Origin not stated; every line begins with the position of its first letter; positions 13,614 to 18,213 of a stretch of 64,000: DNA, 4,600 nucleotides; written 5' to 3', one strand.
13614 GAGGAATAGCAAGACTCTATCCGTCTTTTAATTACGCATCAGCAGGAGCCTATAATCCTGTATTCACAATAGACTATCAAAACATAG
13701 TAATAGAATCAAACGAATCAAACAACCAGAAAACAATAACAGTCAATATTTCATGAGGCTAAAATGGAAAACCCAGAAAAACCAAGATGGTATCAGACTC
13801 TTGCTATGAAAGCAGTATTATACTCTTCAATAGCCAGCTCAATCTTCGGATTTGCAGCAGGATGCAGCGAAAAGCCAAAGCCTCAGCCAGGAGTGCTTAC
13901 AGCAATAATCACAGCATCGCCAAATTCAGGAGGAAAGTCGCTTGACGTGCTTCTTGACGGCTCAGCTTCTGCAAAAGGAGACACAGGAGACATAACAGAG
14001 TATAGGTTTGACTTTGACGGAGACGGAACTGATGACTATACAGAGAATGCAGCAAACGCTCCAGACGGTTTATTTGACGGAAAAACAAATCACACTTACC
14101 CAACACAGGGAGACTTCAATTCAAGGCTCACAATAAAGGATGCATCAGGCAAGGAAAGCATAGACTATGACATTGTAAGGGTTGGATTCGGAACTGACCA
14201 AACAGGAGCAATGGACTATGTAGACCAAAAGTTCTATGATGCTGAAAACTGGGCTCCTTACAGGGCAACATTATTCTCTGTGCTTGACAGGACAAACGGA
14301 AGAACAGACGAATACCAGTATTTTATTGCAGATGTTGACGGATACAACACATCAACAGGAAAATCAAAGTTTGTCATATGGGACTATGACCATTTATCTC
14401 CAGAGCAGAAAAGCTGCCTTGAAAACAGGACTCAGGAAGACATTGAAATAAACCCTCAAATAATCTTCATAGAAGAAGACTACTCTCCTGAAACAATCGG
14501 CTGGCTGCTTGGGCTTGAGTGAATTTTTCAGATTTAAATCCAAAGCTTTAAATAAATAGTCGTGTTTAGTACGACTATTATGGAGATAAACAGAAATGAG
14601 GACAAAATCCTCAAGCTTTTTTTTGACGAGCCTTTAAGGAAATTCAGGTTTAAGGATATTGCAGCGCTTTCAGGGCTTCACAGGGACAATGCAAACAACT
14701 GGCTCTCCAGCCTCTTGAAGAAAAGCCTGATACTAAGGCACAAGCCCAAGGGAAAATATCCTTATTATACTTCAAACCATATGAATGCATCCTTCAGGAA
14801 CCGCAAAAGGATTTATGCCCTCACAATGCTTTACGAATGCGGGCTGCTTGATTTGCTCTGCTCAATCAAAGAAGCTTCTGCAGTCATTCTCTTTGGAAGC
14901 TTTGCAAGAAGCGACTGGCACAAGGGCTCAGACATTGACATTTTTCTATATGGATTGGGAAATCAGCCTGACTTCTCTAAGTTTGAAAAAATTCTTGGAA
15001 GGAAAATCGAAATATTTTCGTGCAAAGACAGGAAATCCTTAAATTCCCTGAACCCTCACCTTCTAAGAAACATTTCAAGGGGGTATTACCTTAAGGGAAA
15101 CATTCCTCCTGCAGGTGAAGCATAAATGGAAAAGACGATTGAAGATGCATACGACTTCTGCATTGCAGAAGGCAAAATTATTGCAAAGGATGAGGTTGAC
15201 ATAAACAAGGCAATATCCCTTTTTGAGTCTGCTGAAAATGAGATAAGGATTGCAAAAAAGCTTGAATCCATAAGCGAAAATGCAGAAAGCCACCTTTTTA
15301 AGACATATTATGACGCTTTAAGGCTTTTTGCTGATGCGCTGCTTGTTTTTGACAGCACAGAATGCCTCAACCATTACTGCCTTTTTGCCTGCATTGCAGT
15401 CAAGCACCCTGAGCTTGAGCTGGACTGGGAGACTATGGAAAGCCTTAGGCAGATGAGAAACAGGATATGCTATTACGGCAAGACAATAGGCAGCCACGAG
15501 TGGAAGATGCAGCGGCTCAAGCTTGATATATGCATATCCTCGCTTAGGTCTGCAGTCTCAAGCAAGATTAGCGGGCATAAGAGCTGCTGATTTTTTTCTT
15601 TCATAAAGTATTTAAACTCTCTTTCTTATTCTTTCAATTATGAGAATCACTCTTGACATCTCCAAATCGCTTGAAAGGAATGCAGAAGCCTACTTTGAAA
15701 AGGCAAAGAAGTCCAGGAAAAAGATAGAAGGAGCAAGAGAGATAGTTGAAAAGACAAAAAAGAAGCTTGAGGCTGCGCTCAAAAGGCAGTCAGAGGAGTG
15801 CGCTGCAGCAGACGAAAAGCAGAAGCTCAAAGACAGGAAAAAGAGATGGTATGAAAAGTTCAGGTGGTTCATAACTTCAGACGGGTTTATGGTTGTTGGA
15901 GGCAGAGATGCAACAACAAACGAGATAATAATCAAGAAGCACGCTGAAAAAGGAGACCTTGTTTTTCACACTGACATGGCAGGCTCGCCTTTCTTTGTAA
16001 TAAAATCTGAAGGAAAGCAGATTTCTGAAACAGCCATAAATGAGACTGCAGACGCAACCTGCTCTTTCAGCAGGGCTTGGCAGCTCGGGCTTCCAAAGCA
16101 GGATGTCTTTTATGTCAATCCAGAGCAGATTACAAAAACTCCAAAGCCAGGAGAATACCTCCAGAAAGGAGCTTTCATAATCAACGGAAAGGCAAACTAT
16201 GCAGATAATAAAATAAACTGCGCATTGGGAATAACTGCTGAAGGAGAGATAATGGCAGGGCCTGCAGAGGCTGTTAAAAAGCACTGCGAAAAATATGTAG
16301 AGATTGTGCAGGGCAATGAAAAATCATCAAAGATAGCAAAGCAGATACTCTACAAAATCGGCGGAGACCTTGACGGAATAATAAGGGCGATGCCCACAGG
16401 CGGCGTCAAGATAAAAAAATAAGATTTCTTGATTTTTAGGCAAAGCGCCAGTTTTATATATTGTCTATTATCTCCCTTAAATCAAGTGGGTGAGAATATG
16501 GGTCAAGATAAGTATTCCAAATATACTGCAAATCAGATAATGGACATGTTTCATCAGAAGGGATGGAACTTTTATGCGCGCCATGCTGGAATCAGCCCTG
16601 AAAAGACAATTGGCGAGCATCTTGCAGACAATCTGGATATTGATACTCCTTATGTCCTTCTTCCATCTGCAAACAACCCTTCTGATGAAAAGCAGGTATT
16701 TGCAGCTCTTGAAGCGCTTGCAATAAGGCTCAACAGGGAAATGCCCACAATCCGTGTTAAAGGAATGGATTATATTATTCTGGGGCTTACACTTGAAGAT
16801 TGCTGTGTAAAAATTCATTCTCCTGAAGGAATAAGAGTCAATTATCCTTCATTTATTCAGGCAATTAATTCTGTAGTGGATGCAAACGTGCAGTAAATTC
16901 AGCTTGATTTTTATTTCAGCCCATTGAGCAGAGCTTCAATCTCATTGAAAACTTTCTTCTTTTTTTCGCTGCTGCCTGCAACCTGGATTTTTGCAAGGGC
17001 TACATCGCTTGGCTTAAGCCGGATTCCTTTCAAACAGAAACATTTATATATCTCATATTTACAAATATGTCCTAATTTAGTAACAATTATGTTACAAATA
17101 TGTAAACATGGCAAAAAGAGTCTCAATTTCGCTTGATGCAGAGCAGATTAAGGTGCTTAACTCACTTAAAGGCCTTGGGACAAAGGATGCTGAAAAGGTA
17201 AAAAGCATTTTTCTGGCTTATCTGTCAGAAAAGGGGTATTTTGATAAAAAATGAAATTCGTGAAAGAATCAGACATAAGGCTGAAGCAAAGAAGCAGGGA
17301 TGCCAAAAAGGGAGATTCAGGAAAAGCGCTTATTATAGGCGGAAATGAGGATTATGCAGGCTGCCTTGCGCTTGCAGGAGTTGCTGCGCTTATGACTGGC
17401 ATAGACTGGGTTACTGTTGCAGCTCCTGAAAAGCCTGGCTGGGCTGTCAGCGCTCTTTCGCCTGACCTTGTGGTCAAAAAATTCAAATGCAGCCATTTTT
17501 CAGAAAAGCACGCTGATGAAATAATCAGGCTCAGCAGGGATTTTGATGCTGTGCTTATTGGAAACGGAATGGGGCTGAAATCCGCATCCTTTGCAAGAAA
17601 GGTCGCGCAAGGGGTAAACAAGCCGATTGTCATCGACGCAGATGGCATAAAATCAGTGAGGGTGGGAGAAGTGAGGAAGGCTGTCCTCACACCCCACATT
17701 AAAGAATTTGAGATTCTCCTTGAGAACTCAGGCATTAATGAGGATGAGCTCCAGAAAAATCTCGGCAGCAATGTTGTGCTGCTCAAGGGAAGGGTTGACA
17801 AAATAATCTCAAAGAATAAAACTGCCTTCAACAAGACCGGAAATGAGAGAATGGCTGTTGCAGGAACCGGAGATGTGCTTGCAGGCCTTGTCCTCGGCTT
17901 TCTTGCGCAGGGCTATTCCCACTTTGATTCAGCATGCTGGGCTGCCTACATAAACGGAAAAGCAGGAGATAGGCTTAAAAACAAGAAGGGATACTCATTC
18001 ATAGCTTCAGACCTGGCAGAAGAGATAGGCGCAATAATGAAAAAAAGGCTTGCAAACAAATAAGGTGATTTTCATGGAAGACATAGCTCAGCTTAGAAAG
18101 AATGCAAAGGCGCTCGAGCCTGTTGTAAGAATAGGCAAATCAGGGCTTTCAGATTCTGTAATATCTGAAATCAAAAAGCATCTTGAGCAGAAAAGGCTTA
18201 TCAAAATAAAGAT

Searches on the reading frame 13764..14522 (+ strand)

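Call 14: search_protein_families(library=pfam, proteins=[window:13764-14522:+], max_evalue=0.001)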
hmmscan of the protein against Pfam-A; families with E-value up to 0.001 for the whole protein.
window:13764-14522:+ (252 aa): 2 families
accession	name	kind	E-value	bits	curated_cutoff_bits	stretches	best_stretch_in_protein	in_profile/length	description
PF18911.6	PKD_4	-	1.5e-06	28.6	27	1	56-132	14-76/85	PKD domain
PF00801.26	PKD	-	4.2e-06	27.1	23.5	1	50-135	5-76/80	PKD domain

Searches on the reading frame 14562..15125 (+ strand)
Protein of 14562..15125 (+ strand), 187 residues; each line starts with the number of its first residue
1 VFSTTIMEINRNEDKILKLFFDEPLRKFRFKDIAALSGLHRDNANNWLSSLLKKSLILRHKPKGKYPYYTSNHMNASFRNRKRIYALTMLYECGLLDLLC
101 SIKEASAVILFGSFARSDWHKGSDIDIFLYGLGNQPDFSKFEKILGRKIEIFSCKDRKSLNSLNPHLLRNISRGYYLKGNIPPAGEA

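Call 14: search_protein_families(library=pfam, proteins=[window:14562-15125:+], max_evalue=0.001)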
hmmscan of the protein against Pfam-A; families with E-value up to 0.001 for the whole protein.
window:14562-15125:+ (187 aa): 2 families
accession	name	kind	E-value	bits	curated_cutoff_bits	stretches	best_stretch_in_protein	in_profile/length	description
PF01909.29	NTP_transf_2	-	5.5e-09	36.7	21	1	95-147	4-51/93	Nucleotidyltransferase domain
PF18765.7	Polbeta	-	4.6e-08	33.6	26.9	1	103-151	11-58/93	Polymerase beta, Nucleotidyltransferase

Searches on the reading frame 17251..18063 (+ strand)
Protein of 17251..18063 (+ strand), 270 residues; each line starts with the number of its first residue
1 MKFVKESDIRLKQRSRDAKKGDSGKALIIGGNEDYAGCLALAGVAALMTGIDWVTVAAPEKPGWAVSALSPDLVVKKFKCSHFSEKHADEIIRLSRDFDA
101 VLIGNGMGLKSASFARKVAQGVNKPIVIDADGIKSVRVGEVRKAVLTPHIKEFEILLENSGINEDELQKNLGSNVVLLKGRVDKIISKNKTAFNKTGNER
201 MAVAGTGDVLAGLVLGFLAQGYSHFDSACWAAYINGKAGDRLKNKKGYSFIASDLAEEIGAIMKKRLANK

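Call 14: search_protein_families(library=pfam, proteins=[window:17251-18063:+], max_evalue=0.001)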
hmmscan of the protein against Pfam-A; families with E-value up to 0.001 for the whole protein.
window:17251-18063:+ (270 aa): 2 families
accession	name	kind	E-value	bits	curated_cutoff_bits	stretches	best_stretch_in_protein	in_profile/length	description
PF01256.23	Carb_kinase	-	4.3e-49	167.6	27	1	26-259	1-240/242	NAD(P)H-hydrate dehydratase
PF08543.17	Phos_pyr_kin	-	0.00038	20.3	27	1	143-243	120-237/246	Phosphomethylpyrimidine kinase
